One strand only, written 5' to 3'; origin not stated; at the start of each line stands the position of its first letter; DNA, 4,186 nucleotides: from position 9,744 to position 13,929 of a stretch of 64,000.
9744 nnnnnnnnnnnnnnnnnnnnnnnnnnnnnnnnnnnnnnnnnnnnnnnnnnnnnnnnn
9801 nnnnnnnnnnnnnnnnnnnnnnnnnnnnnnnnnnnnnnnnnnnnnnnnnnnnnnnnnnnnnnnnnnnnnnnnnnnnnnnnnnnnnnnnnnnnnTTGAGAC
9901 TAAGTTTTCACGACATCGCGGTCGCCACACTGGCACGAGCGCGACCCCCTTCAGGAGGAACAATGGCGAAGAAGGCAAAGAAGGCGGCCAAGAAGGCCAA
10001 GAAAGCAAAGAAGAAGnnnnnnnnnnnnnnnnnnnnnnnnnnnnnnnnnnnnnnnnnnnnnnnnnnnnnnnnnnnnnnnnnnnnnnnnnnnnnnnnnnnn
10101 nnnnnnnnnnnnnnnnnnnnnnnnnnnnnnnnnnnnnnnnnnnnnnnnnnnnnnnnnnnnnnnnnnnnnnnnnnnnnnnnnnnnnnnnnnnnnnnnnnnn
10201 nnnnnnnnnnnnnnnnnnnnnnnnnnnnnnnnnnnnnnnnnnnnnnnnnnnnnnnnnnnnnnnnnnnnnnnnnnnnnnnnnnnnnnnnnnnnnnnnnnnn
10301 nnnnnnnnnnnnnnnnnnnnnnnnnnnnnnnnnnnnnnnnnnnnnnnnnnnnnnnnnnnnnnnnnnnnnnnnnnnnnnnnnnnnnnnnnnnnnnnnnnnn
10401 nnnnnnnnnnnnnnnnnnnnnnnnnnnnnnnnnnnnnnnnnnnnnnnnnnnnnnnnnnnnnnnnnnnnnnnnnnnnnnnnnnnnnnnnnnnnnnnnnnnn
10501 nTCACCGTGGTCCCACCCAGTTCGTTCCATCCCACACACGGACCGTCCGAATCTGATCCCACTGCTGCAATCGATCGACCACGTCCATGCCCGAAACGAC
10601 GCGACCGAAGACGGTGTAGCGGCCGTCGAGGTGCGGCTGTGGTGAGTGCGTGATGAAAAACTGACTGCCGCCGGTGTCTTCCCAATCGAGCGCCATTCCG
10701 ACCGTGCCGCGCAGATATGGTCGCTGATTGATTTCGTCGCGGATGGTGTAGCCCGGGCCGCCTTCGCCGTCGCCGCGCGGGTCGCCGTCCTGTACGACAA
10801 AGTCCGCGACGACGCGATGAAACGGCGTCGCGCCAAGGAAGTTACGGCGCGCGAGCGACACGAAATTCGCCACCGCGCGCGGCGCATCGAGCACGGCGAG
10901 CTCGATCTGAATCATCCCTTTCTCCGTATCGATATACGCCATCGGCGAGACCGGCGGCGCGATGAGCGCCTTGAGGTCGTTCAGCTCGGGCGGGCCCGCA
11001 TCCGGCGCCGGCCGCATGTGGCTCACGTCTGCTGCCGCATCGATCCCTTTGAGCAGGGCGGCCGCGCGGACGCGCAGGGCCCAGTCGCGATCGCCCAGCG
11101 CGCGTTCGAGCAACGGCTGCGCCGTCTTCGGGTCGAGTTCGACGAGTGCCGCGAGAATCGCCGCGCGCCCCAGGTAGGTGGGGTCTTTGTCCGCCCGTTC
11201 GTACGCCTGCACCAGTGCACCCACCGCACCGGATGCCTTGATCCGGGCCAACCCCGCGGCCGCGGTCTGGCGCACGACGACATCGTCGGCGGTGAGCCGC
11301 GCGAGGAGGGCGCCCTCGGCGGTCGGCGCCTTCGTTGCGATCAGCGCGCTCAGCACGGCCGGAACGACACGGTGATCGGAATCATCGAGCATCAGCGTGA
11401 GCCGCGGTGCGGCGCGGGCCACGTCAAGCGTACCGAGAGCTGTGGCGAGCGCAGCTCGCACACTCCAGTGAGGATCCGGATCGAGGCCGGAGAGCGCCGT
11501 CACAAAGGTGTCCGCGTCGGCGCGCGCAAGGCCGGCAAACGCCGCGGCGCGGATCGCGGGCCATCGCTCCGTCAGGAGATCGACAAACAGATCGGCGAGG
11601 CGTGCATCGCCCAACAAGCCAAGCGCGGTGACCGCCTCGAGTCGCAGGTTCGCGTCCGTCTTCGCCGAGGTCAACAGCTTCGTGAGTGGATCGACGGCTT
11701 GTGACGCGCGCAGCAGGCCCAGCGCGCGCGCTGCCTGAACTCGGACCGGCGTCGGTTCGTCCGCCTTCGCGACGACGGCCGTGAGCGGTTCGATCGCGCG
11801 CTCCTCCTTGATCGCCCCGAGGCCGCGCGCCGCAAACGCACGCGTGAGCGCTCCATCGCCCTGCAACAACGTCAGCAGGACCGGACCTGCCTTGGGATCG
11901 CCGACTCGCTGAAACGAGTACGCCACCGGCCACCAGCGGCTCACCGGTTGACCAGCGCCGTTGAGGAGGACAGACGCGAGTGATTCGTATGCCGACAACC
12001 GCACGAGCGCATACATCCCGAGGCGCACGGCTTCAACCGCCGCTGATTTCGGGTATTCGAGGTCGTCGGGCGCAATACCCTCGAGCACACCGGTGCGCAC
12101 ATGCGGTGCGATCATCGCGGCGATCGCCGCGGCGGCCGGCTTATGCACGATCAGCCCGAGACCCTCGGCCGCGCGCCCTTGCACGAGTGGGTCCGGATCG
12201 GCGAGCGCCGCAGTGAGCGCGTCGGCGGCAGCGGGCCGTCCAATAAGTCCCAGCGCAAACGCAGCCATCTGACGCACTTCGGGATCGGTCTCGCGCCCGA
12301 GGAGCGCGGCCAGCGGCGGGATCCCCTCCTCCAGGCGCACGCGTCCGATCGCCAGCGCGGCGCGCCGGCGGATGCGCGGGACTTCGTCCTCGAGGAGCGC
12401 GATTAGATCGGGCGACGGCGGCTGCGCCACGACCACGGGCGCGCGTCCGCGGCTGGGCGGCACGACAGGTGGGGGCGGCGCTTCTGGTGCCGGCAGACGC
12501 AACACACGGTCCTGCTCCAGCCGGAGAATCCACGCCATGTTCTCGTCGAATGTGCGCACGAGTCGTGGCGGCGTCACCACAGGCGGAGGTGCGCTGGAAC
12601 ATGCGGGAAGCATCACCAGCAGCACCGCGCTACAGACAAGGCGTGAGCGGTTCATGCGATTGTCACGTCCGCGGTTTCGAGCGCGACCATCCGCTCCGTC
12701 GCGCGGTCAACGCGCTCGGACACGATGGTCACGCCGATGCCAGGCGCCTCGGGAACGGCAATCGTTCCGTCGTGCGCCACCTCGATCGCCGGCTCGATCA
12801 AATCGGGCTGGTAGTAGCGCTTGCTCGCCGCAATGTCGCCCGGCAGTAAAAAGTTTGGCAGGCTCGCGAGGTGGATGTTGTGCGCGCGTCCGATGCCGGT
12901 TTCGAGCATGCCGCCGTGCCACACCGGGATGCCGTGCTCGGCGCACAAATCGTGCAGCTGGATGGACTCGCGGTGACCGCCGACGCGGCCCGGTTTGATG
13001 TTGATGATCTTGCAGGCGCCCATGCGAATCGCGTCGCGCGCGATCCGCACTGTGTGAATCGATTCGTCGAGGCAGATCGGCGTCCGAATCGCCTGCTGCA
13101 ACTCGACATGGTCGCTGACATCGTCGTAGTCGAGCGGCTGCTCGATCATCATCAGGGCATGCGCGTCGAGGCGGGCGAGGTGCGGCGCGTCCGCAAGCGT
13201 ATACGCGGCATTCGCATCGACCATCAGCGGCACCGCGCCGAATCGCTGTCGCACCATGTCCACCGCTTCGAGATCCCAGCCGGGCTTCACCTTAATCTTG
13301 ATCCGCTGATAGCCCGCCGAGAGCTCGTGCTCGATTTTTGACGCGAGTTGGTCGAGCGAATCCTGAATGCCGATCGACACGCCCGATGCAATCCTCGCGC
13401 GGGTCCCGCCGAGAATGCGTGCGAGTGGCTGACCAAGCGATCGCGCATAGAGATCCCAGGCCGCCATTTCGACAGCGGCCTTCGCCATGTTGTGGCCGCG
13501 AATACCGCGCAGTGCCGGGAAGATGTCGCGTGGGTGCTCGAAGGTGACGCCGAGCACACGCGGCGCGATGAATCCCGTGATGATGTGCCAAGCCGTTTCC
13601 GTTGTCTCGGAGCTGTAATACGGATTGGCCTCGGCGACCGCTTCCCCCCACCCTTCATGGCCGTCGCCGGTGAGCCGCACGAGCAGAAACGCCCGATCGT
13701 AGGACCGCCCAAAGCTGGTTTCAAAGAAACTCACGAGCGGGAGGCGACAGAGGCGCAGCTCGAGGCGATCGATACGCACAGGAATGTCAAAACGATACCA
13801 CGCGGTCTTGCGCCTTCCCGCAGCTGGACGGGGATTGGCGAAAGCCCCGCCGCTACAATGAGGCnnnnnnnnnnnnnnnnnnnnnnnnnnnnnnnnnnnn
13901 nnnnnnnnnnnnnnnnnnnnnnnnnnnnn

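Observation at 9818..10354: Two tandem micro-genes encoding near-identical 18-aa Lys/Ala polycations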

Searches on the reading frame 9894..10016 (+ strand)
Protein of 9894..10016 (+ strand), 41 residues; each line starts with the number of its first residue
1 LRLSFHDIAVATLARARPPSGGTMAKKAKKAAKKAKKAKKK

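Call 55: list_cluster_members(proteins=[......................, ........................, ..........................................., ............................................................, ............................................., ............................, window:9894-10016:+, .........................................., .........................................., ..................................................])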
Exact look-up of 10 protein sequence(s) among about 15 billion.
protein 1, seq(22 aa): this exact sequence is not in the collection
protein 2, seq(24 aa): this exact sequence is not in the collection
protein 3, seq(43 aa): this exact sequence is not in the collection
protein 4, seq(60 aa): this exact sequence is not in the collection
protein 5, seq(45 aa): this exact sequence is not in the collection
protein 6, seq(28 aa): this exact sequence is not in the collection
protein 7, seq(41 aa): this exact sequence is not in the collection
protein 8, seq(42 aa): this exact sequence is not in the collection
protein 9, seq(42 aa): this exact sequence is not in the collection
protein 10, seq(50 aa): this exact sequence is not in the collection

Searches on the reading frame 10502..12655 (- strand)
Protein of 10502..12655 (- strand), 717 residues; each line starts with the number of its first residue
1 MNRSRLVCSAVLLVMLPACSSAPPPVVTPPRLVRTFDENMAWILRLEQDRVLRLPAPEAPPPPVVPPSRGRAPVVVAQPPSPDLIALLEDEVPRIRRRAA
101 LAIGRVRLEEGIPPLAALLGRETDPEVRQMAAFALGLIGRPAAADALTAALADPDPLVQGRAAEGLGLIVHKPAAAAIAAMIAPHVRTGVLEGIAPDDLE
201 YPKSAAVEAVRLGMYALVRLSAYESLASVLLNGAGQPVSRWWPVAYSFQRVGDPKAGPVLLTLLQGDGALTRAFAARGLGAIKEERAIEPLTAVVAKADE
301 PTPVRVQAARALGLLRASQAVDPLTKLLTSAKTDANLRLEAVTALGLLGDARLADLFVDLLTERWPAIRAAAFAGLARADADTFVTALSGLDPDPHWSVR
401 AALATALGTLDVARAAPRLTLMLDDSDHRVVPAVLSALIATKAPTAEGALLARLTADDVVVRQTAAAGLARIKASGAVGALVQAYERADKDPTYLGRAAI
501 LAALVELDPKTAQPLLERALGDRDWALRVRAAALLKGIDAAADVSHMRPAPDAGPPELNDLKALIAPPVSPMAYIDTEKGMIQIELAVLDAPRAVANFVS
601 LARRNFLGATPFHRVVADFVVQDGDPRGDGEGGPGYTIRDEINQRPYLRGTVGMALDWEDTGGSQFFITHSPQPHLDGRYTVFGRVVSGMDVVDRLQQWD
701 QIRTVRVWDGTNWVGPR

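Call 8: find_encoding_contigs(protein=window:10502-12655:-, flank=6000, max_places=6)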
Protein window:10502-12655:- (717 aa): no gene with exactly this product is on record in the collection.

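Call 61: search_protein_families(library=pfam, proteins=[window:10502-12655:-], max_evalue=0.00001)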
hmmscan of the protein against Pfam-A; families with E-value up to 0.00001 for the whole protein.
window:10502-12655:- (717 aa): 7 families
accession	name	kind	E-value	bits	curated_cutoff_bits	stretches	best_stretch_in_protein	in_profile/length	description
PF13646.12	HEAT_2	-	1.4e-50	170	27.7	5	82-167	2-88/88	HEAT repeats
PF00160.26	Pro_isomerase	-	2.6e-37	129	21.7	1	574-702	3-143/159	Cyclophilin type peptidyl-prolyl cis-trans isomerase/CLD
PF02985.28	HEAT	-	6.3e-16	57.4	23.5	0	112-138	2-27/31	HEAT repeat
PF03130.22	HEAT_PBS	-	2.9e-14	52.4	20.9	0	304-328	1-25/27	PBS lyase HEAT-like repeat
PF12717.13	Cnd1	-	1.7e-07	31.9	26.4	0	304-346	2-44/162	non-SMC mitotic condensation complex subunit 1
PF13513.12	HEAT_EZ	-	1.2e-06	29.3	27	0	93-138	1-55/55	HEAT-like repeat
PF00514.29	Arm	-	3.5e-06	27.3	20.6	0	316-346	9-37/41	Armadillo/beta-catenin-like repeat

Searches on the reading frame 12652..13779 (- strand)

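Call 61: search_protein_families(library=pfam, proteins=[window:12652-13779:-], max_evalue=0.00001)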
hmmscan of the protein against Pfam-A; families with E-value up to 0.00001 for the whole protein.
window:12652-13779:- (375 aa): 2 families
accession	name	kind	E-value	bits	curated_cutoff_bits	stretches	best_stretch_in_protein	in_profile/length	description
PF13378.12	MR_MLE_C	-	6.4e-49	167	29.4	1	146-353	3-216/219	Enolase C-terminal domain-like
PF02746.21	MR_MLE_N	-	1.3e-12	48.4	22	1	19-124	16-117/117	Mandelate racemase / muconate lactonizing enzyme, N-terminal domain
